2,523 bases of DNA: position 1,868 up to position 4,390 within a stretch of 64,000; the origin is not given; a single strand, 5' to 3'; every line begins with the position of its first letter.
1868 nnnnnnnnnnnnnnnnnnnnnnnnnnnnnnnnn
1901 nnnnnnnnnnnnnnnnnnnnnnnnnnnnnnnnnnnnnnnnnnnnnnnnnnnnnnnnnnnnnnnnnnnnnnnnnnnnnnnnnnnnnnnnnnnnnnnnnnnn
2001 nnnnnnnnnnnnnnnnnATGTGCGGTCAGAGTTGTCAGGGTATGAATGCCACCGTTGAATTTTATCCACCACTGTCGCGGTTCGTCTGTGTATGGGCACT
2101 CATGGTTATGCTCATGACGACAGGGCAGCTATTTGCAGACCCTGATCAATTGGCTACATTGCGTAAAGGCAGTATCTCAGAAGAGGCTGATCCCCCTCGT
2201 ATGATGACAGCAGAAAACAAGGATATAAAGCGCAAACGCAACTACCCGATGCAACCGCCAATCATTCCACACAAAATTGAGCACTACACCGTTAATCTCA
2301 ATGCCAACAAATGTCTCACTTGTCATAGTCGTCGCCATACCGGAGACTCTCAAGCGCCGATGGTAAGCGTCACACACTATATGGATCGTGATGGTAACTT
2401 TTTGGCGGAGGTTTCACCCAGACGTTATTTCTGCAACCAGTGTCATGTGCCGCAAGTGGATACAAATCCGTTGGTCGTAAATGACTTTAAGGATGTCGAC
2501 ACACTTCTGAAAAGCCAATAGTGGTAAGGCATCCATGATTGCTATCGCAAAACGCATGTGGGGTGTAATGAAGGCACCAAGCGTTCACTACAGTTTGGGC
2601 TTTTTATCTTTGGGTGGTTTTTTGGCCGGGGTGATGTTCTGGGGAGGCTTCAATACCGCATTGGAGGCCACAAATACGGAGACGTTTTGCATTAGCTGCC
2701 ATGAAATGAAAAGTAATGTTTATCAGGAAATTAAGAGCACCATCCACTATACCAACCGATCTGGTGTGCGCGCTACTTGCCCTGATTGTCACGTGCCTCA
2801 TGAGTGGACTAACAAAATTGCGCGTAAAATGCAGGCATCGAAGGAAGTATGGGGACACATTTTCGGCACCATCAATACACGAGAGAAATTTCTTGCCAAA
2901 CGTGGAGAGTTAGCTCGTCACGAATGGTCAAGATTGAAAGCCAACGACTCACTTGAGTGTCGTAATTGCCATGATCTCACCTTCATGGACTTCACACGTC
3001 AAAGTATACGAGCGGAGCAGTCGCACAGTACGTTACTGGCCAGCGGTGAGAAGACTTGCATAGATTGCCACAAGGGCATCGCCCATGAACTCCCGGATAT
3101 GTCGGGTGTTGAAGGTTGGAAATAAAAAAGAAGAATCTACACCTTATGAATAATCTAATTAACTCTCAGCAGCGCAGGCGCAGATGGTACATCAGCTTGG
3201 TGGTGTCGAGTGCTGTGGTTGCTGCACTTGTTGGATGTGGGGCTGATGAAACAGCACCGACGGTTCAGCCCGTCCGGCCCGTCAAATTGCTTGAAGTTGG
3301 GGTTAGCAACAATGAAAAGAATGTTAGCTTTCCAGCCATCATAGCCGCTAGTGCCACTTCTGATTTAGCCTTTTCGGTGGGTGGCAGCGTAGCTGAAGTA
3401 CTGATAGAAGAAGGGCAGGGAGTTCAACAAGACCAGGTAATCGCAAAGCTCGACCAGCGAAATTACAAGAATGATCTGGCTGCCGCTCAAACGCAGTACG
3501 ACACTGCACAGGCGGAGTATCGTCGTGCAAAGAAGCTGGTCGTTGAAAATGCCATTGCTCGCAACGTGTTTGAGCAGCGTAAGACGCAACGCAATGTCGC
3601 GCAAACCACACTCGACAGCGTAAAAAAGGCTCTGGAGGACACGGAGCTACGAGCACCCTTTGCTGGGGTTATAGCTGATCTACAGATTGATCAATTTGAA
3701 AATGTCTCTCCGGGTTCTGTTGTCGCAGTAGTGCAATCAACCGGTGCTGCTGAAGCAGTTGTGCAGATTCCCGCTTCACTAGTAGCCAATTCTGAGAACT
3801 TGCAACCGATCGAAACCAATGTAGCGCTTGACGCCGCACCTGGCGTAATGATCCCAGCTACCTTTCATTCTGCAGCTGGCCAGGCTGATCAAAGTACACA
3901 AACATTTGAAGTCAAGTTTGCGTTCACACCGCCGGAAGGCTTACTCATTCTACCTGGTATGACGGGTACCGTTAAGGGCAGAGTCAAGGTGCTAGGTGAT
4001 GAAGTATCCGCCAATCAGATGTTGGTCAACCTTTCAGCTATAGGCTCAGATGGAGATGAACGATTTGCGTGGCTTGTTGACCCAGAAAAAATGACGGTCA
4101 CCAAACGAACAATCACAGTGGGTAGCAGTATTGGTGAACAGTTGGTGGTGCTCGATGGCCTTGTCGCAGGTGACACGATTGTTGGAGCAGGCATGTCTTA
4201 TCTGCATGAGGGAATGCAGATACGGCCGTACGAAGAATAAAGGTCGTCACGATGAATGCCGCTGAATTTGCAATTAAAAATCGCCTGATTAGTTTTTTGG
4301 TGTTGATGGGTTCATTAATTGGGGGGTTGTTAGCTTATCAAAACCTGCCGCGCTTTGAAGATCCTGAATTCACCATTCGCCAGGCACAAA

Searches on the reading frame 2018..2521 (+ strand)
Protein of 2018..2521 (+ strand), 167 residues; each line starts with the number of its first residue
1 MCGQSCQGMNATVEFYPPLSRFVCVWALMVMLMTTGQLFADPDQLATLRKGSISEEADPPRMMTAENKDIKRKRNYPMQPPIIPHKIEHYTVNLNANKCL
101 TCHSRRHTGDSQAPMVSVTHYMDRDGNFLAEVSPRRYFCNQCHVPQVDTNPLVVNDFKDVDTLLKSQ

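Call 29: search_protein_families(library=pfam, proteins=[window:2018-2521:+], max_evalue=0.0001)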
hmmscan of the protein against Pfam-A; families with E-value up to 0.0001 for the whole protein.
window:2018-2521:+ (167 aa): 1 family
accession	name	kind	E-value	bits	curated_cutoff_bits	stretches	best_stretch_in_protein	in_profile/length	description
PF03892.19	NapB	-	2.2e-48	164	25.1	1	43-159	10-127/127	Nitrate reductase cytochrome c-type subunit (NapB)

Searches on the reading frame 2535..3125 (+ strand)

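Call 29: search_protein_families(library=pfam, proteins=[window:2535-3125:+], max_evalue=0.0001)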
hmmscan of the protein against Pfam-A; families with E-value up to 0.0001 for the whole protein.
window:2535-3125:+ (196 aa): 5 families
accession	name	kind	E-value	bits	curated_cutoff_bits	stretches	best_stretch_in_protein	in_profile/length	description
PF03264.19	Cytochrom_NNT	-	1.9e-76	256.1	24.1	1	16-189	3-174/174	NapC/NirT cytochrome c family, N-terminal region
PF22113.1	Mtrc-MtrF_II-IV_dom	-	2.3e-07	31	30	1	50-183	7-131/176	Outer membrane cytochrome MtrC/MtrF-like, domains II/IV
PF14537.11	Cytochrom_c3_2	-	7e-07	30.1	25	0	45-93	22-71/79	Cytochrome c3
PF14522.11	Cytochrome_C7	-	4e-05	23.8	24.8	0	138-181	12-50/67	Cytochrome c7 and related cytochrome c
PF09699.15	Paired_CXXCH_1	-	9.9e-05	22.4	20.6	0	80-94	6-21/41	Doubled CXXCH motif (Paired_CXXCH_1)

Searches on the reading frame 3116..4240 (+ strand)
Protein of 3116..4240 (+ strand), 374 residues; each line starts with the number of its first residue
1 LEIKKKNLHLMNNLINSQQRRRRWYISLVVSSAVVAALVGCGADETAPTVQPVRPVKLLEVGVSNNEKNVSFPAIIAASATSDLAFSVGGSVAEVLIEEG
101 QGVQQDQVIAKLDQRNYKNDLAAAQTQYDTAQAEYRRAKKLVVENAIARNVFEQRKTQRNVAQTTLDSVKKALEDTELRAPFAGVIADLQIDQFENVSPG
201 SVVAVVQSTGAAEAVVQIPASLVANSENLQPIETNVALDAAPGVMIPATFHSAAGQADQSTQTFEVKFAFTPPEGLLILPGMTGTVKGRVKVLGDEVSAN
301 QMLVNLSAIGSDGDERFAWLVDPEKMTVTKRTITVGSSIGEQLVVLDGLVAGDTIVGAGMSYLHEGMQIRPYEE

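Call 29: search_protein_families(library=pfam, proteins=[window:3116-4240:+], max_evalue=0.0001)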
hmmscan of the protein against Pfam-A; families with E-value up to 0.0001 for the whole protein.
window:3116-4240:+ (374 aa): 4 families
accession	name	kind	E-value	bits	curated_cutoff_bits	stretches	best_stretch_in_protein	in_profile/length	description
PF13437.12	HlyD_3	-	7.1e-13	49.7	22.2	1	178-281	2-106/106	HlyD family secretion protein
PF16576.10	HlyD_D23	-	2.1e-10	40.7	30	1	80-282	18-212/214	Barrel-sandwich domain of CusB or HlyD membrane-fusion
PF00364.28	Biotin_lipoyl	-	4.4e-06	26.9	22.1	0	88-112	49-73/73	Biotin-requiring enzyme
PF13533.13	Biotin_lipoyl_2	-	9.2e-06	25.8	29.8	1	84-113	3-32/32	Biotin-lipoyl like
